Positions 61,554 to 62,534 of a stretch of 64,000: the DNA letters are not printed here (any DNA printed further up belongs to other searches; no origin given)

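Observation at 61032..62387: NUDIX-Macro fusion: two ADP-ribose-handling folds in one protein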

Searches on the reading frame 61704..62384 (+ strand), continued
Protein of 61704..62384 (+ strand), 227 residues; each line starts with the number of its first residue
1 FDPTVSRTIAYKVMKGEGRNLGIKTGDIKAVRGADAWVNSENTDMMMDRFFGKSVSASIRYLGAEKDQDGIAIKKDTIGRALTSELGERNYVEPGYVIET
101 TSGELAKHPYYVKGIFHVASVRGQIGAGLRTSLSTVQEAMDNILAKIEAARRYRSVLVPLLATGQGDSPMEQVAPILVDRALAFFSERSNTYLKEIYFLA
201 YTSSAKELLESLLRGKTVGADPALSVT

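Call 84: find_encoding_contigs(protein=P0398, flank=5000, max_places=1)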
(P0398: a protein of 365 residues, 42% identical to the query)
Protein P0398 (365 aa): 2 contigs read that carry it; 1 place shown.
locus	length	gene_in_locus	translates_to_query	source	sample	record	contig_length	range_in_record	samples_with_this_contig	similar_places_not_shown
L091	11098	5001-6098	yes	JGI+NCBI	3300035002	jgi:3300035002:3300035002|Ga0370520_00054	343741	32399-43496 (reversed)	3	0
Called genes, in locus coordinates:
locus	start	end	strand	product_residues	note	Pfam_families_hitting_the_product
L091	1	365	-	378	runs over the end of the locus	PF00285:Citrate_synt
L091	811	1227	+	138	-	-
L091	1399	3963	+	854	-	PF00069:Pkinase, PF07714:PK_Tyr_Ser-Thr, PF13432:TPR_16, PF13432:TPR_16, PF14559:TPR_19, PF13371:TPR_9, PF13414:TPR_11, PF13371:TPR_9, +40 more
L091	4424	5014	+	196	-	PF00293:NUDIX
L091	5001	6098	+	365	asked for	-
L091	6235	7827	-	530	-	PF03853:YjeF_N, PF01256:Carb_kinase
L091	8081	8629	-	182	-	-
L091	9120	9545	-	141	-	PF14105:DUF4278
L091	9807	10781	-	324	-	PF00291:PALP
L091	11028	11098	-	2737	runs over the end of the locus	PF04151:PPC, PF04151:PPC, PF16184:Cadherin_3, PF16184:Cadherin_3, PF16184:Cadherin_3, PF16184:Cadherin_3, PF16184:Cadherin_3, PF16184:Cadherin_3, +11 more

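Call 85: find_encoding_contigs(protein=P0464, flank=5000, max_places=1)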
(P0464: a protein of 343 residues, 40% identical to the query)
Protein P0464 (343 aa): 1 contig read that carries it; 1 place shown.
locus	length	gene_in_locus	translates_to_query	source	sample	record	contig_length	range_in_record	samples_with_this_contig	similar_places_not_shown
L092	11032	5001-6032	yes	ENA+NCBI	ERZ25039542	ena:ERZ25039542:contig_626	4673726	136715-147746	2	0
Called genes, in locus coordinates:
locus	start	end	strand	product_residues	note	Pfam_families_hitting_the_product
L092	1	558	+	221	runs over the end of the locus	-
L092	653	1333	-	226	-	PF00106:adh_short, PF01370:Epimerase, PF13561:adh_short_C2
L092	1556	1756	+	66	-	-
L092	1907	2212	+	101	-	PF09864:MliC (weak)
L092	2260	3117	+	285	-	PF08238:Sel1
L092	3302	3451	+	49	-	-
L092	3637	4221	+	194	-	PF02525:Flavodoxin_2, PF03358:FMN_red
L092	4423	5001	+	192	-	PF00293:NUDIX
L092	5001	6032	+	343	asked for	PF01661:Macro (weak)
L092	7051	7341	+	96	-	-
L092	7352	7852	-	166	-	PF10387:DUF2442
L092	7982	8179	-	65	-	-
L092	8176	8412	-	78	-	-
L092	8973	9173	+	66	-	-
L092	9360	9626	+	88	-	-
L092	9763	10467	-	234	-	-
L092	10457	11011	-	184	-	-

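Call 86: search_protein_families(library=pfam, proteins=[P0404, P0496, L091:4424-5011:+, L092:4423-4998:+, L090:6230-6640:+, L068:4870-6648:+], max_evalue=0.1)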
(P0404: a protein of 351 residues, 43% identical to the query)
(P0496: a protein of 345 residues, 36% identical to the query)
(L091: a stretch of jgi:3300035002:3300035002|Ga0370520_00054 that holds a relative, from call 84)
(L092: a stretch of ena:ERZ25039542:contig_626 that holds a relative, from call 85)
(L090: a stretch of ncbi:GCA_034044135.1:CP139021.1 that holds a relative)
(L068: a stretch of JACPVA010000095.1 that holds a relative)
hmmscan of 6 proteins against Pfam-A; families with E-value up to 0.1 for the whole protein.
P0404 (351 aa): 4 families
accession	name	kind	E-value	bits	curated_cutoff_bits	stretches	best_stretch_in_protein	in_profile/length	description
PF01661.27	Macro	-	4.1e-09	36.8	22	1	202-301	26-116/118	Macro domain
PF10066.14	DUF2304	-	0.023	15.4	25.5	1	12-60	4-50/106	Uncharacterized conserved protein (DUF2304)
PF13491.11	FtsK_4TM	-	0.053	13.6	23.1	1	5-79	59-130/171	4TM region of DNA translocase FtsK/SpoIIIE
PF19517.4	DUF6050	-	0.075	13.8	27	0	13-85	16-88/116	Family of unknown function (DUF6050)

P0496 (345 aa): 2 families
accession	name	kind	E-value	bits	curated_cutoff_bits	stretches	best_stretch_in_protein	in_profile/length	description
PF01661.27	Macro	-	4.2e-06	27.2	22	1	206-291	31-109/118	Macro domain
PF10066.14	DUF2304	-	0.093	13.4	25.5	0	10-105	2-96/106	Uncharacterized conserved protein (DUF2304)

L091:4424-5011:+ (196 aa): 1 family
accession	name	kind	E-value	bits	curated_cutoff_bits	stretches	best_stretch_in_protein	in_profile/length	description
PF00293.34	NUDIX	-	8.5e-15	55.4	21.1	1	45-150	3-110/134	NUDIX domain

L092:4423-4998:+ (192 aa): 1 family
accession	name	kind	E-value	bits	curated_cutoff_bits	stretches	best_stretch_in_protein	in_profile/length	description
PF00293.34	NUDIX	-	3.3e-18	66.4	21.1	1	45-175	3-127/134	NUDIX domain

L090:6230-6640:+ (137 aa): 1 family
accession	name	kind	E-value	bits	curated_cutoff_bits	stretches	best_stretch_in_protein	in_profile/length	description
PF18942.5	DUF5689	-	0.054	13.8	28.6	1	21-96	82-157/217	Family of unknown function (DUF5689)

L068:4870-6648:+ (593 aa): 2 families
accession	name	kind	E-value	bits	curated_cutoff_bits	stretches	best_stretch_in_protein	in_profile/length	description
PF01661.27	Macro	-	0.00011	22.5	22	1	435-539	21-113/118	Macro domain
PF22097.1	McpB_HAMP_1st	-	0.0098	16.4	27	1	336-376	13-52/57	Methyl-accepting chemotaxis protein McpB, first HAMP domain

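Call 98: find_related_loci(query=A4, collection=metagenome_contigs, flank=3500)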
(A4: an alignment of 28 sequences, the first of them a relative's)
Query A4 (351 aa) in metagenome_contigs; peptide patterns used: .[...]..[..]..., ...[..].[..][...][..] (x = any residue, [..] = any of these).
576 stretches matched a pattern; 412 encode a relative of the query (tblastn E <= 1e-3); the best 80 are kept; 80 distinct loci.
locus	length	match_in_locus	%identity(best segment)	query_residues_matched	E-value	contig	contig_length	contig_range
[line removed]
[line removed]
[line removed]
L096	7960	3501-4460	42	16-341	2e-81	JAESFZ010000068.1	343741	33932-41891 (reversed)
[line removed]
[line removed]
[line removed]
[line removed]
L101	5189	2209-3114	44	53-350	3e-76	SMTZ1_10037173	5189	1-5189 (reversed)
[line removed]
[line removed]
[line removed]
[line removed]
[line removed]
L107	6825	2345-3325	40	11-343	5e-73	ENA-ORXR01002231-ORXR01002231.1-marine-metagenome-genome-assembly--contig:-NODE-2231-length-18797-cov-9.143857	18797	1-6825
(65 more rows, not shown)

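Call 100: search_dna_similar(query=window:61704-62384:+, collection=plasmids, mode=protein, max_rows=12, max_evalue=0.000001)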
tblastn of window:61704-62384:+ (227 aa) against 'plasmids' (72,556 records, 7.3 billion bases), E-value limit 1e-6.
No match.

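Call 101: search_dna_similar(query=window:61704-62384:+, collection=phages, mode=protein, max_rows=12, max_evalue=0.000001)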
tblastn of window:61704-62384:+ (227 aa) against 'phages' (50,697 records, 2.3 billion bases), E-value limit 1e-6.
No match.
